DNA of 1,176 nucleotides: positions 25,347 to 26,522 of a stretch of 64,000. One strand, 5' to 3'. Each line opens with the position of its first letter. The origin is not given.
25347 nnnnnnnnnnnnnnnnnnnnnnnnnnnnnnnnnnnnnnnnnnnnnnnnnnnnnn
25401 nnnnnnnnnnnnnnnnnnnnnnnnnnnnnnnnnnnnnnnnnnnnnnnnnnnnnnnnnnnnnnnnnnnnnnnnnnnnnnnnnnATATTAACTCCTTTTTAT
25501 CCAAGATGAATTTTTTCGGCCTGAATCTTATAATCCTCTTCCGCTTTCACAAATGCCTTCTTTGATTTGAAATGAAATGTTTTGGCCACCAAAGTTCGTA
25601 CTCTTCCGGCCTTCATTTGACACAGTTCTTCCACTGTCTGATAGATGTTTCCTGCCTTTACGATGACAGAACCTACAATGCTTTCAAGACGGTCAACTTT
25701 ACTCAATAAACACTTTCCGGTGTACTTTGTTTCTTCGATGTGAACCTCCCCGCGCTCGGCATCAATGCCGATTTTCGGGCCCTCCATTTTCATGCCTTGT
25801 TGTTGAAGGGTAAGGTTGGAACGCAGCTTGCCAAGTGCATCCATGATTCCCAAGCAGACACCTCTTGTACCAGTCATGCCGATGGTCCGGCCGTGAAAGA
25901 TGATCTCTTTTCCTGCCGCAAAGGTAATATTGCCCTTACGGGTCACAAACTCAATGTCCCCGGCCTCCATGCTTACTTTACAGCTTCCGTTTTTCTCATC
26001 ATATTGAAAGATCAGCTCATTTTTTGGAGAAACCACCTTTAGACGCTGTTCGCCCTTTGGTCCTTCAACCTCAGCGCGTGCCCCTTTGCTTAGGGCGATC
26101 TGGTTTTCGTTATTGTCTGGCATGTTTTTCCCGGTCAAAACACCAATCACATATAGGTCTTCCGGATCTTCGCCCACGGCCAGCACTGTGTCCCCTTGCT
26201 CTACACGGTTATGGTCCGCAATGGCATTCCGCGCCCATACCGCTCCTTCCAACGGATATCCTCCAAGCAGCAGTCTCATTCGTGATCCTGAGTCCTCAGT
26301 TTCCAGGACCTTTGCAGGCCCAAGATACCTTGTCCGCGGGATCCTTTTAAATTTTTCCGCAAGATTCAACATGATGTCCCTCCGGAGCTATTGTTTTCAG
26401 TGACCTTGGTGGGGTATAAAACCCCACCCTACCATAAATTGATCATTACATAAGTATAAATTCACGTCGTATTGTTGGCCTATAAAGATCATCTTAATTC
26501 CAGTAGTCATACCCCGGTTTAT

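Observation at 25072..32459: TagAB/TagB/TagC/TagD-like tail-tip module with about 1,200 aa of pentapeptide-repeat beta-helix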

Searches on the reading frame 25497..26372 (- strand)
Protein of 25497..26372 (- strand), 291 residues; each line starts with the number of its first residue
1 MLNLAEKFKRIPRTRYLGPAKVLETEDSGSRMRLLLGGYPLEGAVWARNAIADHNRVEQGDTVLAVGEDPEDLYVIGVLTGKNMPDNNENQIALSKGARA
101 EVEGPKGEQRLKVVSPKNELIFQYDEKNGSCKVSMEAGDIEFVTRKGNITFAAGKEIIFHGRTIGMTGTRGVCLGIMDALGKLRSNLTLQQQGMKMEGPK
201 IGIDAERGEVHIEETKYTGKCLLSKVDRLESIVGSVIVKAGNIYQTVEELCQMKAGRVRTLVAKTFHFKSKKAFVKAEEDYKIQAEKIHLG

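Call 3: search_protein_families(library=pfam, proteins=[window:25497-26372:-], max_evalue=0.01)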
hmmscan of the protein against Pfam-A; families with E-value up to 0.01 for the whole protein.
window:25497-26372:- (291 aa): 1 family
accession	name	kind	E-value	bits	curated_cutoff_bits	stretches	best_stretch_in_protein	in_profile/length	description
PF12059.13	DUF3540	-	4.2e-19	69.7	27.9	1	191-291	92-199/199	Protein of unknown function (DUF3540)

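Call 6: search_protein_families(library=ncbifam, proteins=[window:25497-26372:-], max_evalue=0.01)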
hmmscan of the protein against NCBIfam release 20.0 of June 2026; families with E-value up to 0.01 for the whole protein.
window:25497-26372:- (291 aa): 0 families

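Call 25: find_homologous_proteins(query=window:25497-26369:-)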
Query window:25497-26369:- (290 aa): 51 proteins with E <= 0.001 among 1395 candidates.
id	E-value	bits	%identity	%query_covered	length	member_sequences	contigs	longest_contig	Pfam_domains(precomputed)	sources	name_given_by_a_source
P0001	1.5e-187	639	100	100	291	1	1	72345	PF12059.14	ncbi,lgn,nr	ncbi:MAG: DUF3540 domain-containing protein [Deltaproteobacteria bacterium]|nr:DUF3540 domain-contai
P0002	2.0e-130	452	73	100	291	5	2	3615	PF12059.14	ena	-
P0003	4.4e-126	438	67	100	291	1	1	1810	PF12059.14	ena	-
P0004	3.2e-124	432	68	100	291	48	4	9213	PF12059.14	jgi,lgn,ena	-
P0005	6.2e-122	424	67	100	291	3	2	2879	PF12059.14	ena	-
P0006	1.2e-121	423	67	100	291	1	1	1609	PF12059.14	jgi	-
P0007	1.3e-118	413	64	100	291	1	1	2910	PF12059.14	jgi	jgi:hypothetical protein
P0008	1.5e-118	413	65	100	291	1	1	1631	PF12059.14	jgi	jgi:hypothetical protein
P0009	6.9e-118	411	64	100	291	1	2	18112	PF12059.14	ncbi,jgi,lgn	ncbi:MAG: DUF3540 domain-containing protein [Desulfobacteraceae bacterium]|jgi:hypothetical protein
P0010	6.7e-115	401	63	100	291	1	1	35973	PF12059.14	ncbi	-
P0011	2.3e-114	399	63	100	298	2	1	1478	PF12059.14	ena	-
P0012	3.9e-112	392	62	100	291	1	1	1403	PF12059.14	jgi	-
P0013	3.6e-110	386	60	100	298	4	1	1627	PF12059.14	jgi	jgi:hypothetical protein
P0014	8.8e-109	381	64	99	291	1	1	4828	PF12059.14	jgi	jgi:hypothetical protein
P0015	9.1e-108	378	60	100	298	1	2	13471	PF12059.14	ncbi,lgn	-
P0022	2.4e-80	288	48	100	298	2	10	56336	PF12059.14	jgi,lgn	jgi:hypothetical protein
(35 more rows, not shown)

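Call 27: find_encoding_contigs(protein=P0010, flank=10000, max_places=2)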
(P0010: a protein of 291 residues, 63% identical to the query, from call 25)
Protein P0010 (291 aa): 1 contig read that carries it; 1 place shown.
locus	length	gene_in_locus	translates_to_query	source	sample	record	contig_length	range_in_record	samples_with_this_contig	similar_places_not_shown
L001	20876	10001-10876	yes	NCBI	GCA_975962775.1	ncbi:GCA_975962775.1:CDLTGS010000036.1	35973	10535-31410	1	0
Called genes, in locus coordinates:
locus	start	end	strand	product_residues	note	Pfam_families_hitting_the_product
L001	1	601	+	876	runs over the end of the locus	PF02861:Clp_N, PF13191:AAA_16, PF23569:NBD_SMAX1, PF00004:AAA, PF17871:AAA_lid_9, PF00004:AAA (weak), PF07724:AAA_2, PF10431:ClpB_D2-small, +3 more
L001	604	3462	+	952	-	PF05954:Phage_GPD, PF04717:Phage_base_V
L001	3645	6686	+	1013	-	PF09937:DUF2169, PF00805:Pentapeptide, PF00805:Pentapeptide, PF00805:Pentapeptide, PF00805:Pentapeptide, PF13599:Pentapeptide_4, PF00805:Pentapeptide, PF00805:Pentapeptide, +7 more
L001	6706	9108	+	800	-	-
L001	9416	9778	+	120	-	PF05635:23S_rRNA_IVP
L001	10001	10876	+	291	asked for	PF12059:DUF3540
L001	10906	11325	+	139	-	PF13665:Tox-PAAR-like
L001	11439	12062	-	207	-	PF07258:COMM_domain (weak)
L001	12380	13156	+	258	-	-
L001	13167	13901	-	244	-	PF16697:Yop-YscD_cpl (weak), PF00498:FHA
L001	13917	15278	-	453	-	PF00515:TPR_1 (faint), PF07719:TPR_2 (faint), PF13181:TPR_8 (faint), PF01476:LysM (weak)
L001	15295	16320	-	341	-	PF01522:Polysacc_deac_1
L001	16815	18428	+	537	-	PF17203:sCache_3_2 (weak), PF00069:Pkinase, PF07714:PK_Tyr_Ser-Thr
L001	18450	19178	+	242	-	PF00481:PP2C, PF13672:PP2C_2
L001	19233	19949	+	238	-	PF02589:LUD_dom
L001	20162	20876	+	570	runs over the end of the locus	PF01266:DAO (faint), PF07992:Pyr_redox_2, PF13738:Pyr_redox_3, PF13454:NAD_binding_9 (faint), PF00070:Pyr_redox, PF02852:Pyr_redox_dim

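Call 28: find_encoding_contigs(protein=P0009, flank=10000, max_places=2)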
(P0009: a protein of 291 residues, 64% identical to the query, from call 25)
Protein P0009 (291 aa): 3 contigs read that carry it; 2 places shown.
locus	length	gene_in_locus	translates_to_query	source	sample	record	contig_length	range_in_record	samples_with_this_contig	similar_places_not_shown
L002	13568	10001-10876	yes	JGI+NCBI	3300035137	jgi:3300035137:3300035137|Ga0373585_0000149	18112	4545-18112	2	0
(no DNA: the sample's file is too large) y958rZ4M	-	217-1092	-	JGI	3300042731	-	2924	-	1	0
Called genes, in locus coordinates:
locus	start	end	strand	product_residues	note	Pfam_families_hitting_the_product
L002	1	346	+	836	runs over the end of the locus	PF13191:AAA_16, PF23569:NBD_SMAX1, PF00004:AAA, PF17871:AAA_lid_9, PF00004:AAA (weak), PF07724:AAA_2, PF07728:AAA_5 (weak), PF10431:ClpB_D2-small, +1 more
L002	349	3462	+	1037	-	PF05954:Phage_GPD, PF04717:Phage_base_V, PF20093:DUF6484 (faint)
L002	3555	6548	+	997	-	PF09937:DUF2169, PF00805:Pentapeptide, PF00805:Pentapeptide, PF13599:Pentapeptide_4, PF00805:Pentapeptide, PF13599:Pentapeptide_4, PF00805:Pentapeptide, PF13599:Pentapeptide_4, +9 more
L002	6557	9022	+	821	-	-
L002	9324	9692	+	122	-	PF05635:23S_rRNA_IVP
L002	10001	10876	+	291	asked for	PF12059:DUF3540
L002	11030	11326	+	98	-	PF13665:Tox-PAAR-like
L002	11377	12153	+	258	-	-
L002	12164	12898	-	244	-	PF16697:Yop-YscD_cpl (faint), PF00498:FHA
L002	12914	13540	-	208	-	PF07719:TPR_2 (faint), PF00515:TPR_1 (faint)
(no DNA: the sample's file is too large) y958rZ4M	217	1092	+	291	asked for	PF12059:DUF3540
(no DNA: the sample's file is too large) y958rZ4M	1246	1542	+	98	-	PF13665:Tox-PAAR-like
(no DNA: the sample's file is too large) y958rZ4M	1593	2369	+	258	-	-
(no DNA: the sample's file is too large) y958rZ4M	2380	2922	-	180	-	?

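Call 29: find_encoding_contigs(protein=P0022, flank=10000, max_places=2)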
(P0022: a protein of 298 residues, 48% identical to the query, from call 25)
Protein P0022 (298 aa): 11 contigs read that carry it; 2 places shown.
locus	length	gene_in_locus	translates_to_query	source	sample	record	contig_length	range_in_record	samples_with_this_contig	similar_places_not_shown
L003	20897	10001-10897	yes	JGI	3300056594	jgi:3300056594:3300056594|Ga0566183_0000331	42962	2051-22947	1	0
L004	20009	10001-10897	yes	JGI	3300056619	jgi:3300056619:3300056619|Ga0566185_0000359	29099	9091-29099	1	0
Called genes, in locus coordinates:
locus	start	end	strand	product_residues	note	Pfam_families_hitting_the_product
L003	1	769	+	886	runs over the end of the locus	PF00004:AAA, PF13191:AAA_16 (weak), PF23569:NBD_SMAX1 (weak), PF17871:AAA_lid_9, PF00004:AAA (weak), PF07724:AAA_2, PF07728:AAA_5, PF10431:ClpB_D2-small, +2 more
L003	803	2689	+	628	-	PF05591:T6SS_VipA, PF05943:VipB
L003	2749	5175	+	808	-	PF05954:Phage_GPD, PF04717:Phage_base_V, PF20093:DUF6484 (weak)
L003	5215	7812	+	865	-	PF09937:DUF2169, PF00805:Pentapeptide (weak), PF13576:Pentapeptide_3 (faint), PF00805:Pentapeptide, PF13599:Pentapeptide_4 (weak), PF00805:Pentapeptide (weak), PF13599:Pentapeptide_4 (weak)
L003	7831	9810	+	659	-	-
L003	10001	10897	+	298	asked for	PF12059:DUF3540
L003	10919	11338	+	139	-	PF13665:Tox-PAAR-like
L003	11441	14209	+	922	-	PF00069:Pkinase, PF07714:PK_Tyr_Ser-Thr, PF13424:TPR_12, PF17874:TPR_MalT, PF13374:TPR_10, PF13424:TPR_12, PF24885:TPR_NPHP3, PF13374:TPR_10, +20 more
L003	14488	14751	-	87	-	PF05016:ParE_toxin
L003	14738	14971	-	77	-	PF22180:RH3_dom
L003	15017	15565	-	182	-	PF13428:TPR_14 (faint), PF13414:TPR_11 (faint), PF13432:TPR_16, PF14559:TPR_19 (weak)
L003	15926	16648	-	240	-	PF09365:DUF2461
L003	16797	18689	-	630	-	PF00144:Beta-lactamase, PF13354:Beta-lactamase2 (faint), PF13428:TPR_14 (faint), PF14559:TPR_19 (faint), PF00515:TPR_1 (faint), PF13181:TPR_8 (faint), PF13432:TPR_16 (faint), PF07719:TPR_2 (weak)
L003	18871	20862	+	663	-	PF07944:Beta-AFase-like_GH127_cat, PF20736:Glyco_hydro127M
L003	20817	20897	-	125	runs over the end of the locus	PF06736:TMEM175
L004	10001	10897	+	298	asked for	PF12059:DUF3540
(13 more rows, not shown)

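Call 38: find_related_loci(query=A1, collection=genome_contigs, flank=10000)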
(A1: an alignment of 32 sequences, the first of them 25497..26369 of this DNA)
Query A1 (290 aa) in genome_contigs; peptide patterns used: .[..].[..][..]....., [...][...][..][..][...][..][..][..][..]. (x = any residue, [..] = any of these).
139 stretches matched a pattern; 73 encode a relative of the query (tblastn E <= 1e-3); 73 distinct loci.
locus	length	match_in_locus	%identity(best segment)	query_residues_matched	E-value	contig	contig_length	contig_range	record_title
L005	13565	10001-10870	64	1-290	7e-127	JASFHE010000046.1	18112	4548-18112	MAG: Desulfobacteraceae bacterium isolate D0608M12metaG_Bin_560 D0608M12metaG_FD_scaffold_155_c1, whole genome shotgun s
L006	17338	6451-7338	60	2-290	1e-118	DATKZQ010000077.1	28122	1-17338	MAG TPA_asm: Desulfatiglandales bacterium isolate SMAG_U14249 k141_3381078, whole genome shotgun sequence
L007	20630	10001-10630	63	88-290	2e-84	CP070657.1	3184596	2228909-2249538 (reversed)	MAG: Deltaproteobacteria bacterium isolate bin80 chromosome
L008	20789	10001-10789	44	2-290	7e-75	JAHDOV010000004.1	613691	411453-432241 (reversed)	MAG: Deltaproteobacteria bacterium isolate SL3-B22.2 k141_37262, whole genome shotgun sequence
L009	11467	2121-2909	44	2-290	2e-72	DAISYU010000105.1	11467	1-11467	MAG TPA_asm: Thermodesulfobacteriota bacterium isolate CTOTU18761 NODE_4409_length_11467_cov_12.583684, whole genome sho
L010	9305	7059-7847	43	2-290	1e-71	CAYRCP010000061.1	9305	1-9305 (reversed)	MAG TPA_asm: uncultured Bacteriovoracaceae bacterium isolate binchicken_co42_315 genome assembly, contig: NODE_12744_len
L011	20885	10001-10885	39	2-290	6e-71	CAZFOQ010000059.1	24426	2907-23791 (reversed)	MAG TPA_asm: uncultured Pirellulales bacterium isolate SRP068000_co1_345 genome assembly, contig: NODE_2520_length_24426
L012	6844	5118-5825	41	3-290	2e-66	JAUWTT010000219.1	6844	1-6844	MAG: Acidobacteriota bacterium isolate CSMAG_2587 CSMAG_2587_k127_641565_length_6844_cov_56.9936, whole genome shotgun s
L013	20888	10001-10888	39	12-290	9e-62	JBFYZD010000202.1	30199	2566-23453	MAG: Gemmatimonadales bacterium isolate PPR_0425 k121_2155202, whole genome shotgun sequence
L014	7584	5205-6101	36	1-290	9e-60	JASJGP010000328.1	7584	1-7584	MAG: Desulfobacterales bacterium isolate ChS5.bin.48 ChesSed_k141_1657179, whole genome shotgun sequence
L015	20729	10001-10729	39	13-290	5e-58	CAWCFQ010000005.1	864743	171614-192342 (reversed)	MAG: uncultured Acidobacteriaceae bacterium isolate MFD01231.bin.1.98 genome assembly, contig: contig_6932, whole genome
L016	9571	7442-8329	38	3-290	5e-58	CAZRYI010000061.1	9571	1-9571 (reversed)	MAG TPA_asm: uncultured Nitrospirota bacterium isolate SRP128015_co1_49 genome assembly, contig: NODE_11722_length_9571_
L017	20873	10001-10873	36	9-290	5e-57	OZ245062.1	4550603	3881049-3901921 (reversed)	MAG: Melioribacteraceae bacterium isolate c54bc8d3-2faf-4eab-afa4-792aa76a6a04 genome assembly, chromosome: 1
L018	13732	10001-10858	37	14-290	1e-54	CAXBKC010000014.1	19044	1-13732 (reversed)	MAG TPA_asm: uncultured Oleiphilus sp. isolate ERR2762141_binner13_Refined_12 genome assembly, contig: ERZ3421844.2697,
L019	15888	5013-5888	34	7-290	1e-53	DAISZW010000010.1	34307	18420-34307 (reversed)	MAG TPA_asm: Ignavibacteriaceae bacterium isolate CTOTU25579 NODE_208_length_34307_cov_6.928588, whole genome shotgun se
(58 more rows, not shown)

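Call 42: predict_structure(alignment_id=A1)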
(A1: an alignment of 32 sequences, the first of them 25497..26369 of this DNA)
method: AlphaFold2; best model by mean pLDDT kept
length: 290 residues; sequences in the alignment: 32
mean_pLDDT: 67.1   pTM: 0.34
mean pLDDT of the five models: 67.1, 66.1, 65.1, 64.3, 63.7
residues with pLDDT >= 90: 15; 70-90: 148; 50-70: 37; < 50: 90
segments of 3 or more residues with pLDDT < 50: 1-11, 82-87, 215-229, 239-286, 288-290
pLDDT, mean of each block of 10 residues (from residue 1): 42 74 82 76 85 74 83 81 48 79 86 88 91 85 86 84 82 80 80 71 52 47 44 50 41 38 37 38 43
secondary structure, 60 per line:
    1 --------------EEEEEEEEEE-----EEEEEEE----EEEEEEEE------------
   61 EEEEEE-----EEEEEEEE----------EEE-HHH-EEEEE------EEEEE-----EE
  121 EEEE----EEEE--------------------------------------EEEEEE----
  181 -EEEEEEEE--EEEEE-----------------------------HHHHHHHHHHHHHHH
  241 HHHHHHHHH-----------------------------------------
elements in order: E15-24 E30-36 E41-48 E61-66 E72-79 E90-92 E98-102 E109-113 E119-124 E129-132 E171-176 E182-189 E192-196 H226-249

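Call 46: fold_search(model_id=the predicted structure, library=pdb)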
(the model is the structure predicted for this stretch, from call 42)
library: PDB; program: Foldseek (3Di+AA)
matches with E <= 10: 978; with E <= 0.001: 18
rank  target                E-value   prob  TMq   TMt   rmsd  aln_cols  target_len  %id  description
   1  4s37_D                4.4e-06  1.00  0.20  0.32  19.7       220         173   14  Crystal structure of R2 pyocin membrane-piercing spike (released 2016-01-27)
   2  4s37_F                6.5e-06  1.00  0.20  0.31  19.7       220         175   14  Crystal structure of R2 pyocin membrane-piercing spike (released 2016-01-27)
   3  4s37_C                8.6e-06  1.00  0.20  0.32  19.6       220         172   13  Crystal structure of R2 pyocin membrane-piercing spike (released 2016-01-27)
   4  4s37_B                9.1e-06  1.00  0.20  0.31  19.3       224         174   13  Crystal structure of R2 pyocin membrane-piercing spike (released 2016-01-27)
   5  4s37_I                9.6e-06  1.00  0.20  0.32  19.2       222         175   13  Crystal structure of R2 pyocin membrane-piercing spike (released 2016-01-27)
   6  4s37_M                1.1e-05  1.00  0.21  0.33  19.3       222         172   13  Crystal structure of R2 pyocin membrane-piercing spike (released 2016-01-27)
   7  4s37_R                1.1e-05  1.00  0.20  0.33  19.7       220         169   13  Crystal structure of R2 pyocin membrane-piercing spike (released 2016-01-27)
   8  4s37_H                1.1e-05  1.00  0.19  0.30  19.9       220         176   14  Crystal structure of R2 pyocin membrane-piercing spike (released 2016-01-27)
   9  4s37_A                1.3e-05  1.00  0.20  0.32  19.4       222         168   14  Crystal structure of R2 pyocin membrane-piercing spike (released 2016-01-27)
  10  4s37_Q                2.9e-05  1.00  0.19  0.31  19.4       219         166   13  Crystal structure of R2 pyocin membrane-piercing spike (released 2016-01-27)
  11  7aef_q                4.7e-05  1.00  0.19  0.11  18.3       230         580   19  Cryo-EM structure of an extracellular contractile injection system in marine bacterium Algoriphagus machipongonensis,  (released 2022-02-23)
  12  4s37_P                6.2e-05  1.00  0.19  0.30  19.7       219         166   14  Crystal structure of R2 pyocin membrane-piercing spike (released 2016-01-27)
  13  9qgm_8A               9.1e-05  1.00  0.22  0.13  13.9       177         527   13  Cryo-EM structure of the PlPVC1 central spike, 3-fold symmetrized (C3), in extended state (released 2025-10-29)
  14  6rbk_C                1.2e-04  1.00  0.20  0.13  13.4       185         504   14  Cryo-EM structure of the anti-feeding prophage (AFP) baseplate in extended state, 3-fold symmetrised (released 2019-04-24)
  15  9mlp_A                1.3e-04  1.00  0.24  0.13  14.7       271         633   13  Crystal structure of VgrS from Salmonella Typhimurium (released 2026-01-28)
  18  4uhv_A                7.0e-04  0.94  0.19  0.11  18.2       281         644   15  The structure of VgrG1, the needle tip of the bacterial Type VI Secretion System (released 2016-01-27)
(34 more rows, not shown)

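Call 55: search_dna_similar(query=window:25497-26369:-, collection=plasmids, mode=protein, max_evalue=0.001, max_rows=15)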
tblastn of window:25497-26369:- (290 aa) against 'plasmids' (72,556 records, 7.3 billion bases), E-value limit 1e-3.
No match.
